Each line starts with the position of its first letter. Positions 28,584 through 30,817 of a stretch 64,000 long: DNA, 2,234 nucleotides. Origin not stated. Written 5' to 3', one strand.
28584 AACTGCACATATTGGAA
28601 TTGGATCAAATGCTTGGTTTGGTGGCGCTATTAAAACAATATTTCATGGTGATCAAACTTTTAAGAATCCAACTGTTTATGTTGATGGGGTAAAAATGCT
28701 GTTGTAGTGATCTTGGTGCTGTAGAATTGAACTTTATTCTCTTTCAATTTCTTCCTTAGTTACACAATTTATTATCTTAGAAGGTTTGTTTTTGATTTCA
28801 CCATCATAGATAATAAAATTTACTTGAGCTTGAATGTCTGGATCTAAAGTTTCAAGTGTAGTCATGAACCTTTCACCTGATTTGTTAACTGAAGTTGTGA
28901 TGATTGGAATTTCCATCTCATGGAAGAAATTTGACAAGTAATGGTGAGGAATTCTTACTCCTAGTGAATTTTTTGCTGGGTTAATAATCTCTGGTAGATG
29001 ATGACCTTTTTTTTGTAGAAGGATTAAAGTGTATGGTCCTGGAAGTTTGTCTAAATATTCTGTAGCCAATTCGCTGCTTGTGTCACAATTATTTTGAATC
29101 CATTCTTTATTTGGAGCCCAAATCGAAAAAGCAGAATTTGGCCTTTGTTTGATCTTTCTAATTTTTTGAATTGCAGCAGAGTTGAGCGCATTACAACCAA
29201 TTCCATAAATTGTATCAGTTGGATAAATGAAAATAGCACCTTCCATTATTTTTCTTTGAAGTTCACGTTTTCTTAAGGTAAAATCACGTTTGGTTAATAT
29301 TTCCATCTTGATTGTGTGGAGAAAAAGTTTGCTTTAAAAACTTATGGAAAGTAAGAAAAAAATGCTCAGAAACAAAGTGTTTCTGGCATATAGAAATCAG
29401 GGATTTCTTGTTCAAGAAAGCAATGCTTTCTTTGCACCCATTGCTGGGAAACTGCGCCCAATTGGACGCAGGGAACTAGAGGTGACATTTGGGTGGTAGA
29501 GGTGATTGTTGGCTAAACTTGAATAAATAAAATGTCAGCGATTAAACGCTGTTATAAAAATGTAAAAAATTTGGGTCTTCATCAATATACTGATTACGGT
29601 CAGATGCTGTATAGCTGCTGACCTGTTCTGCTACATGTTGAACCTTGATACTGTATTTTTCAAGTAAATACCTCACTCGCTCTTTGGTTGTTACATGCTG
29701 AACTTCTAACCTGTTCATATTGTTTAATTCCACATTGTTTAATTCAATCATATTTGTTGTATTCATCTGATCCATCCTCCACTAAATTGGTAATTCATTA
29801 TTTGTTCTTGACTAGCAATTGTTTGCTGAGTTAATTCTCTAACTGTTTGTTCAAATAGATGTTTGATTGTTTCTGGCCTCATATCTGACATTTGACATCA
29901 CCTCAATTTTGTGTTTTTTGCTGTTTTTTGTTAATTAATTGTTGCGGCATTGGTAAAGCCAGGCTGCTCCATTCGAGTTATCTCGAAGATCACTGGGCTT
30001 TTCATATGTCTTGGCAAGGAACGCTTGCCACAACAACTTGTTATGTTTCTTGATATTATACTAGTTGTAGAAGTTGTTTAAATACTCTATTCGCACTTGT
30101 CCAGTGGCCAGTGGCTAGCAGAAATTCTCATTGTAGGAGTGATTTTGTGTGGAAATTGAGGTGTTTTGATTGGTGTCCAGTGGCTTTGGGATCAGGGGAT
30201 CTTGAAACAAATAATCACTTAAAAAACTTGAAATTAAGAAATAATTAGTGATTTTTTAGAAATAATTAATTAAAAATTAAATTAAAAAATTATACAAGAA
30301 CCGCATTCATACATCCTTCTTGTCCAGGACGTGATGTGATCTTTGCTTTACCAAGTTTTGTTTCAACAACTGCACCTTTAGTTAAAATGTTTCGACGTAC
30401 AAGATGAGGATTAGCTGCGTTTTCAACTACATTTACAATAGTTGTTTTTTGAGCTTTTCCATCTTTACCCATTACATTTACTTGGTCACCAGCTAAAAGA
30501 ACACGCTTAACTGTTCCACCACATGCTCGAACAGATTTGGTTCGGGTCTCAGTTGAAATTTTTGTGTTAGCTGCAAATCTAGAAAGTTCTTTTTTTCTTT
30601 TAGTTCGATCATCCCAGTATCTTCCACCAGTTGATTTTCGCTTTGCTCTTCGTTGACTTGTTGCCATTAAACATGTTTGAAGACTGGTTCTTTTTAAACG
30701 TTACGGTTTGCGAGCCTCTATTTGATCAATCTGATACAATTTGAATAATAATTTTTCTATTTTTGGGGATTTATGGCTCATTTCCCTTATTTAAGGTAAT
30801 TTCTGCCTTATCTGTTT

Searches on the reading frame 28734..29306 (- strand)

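Call 8: search_protein_families(library=pfam, proteins=[window:28734-29306:-], max_evalue=0.0001)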
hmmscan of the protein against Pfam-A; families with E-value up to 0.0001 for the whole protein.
window:28734-29306:- (190 aa): 1 family
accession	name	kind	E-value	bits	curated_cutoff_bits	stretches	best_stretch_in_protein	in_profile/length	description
PF01300.24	Sua5_yciO_yrdC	-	3.2e-41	141.2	25.1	1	20-187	3-174/178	Telomere recombination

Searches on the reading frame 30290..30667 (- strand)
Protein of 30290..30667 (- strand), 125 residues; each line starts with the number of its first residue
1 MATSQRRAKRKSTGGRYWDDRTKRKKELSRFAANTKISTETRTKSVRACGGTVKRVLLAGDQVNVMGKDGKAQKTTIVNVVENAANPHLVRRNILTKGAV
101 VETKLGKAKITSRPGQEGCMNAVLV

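Call 11: search_protein_families(library=pfam, proteins=[window:30290-30667:-], max_evalue=0.0001)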
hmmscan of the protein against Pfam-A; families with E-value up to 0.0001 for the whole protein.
window:30290-30667:- (125 aa): 1 family
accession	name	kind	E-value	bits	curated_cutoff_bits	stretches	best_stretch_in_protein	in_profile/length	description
PF01201.27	Ribosomal_S8e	-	3.6e-34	118.3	30.2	1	5-125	2-133/133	Ribosomal protein S8e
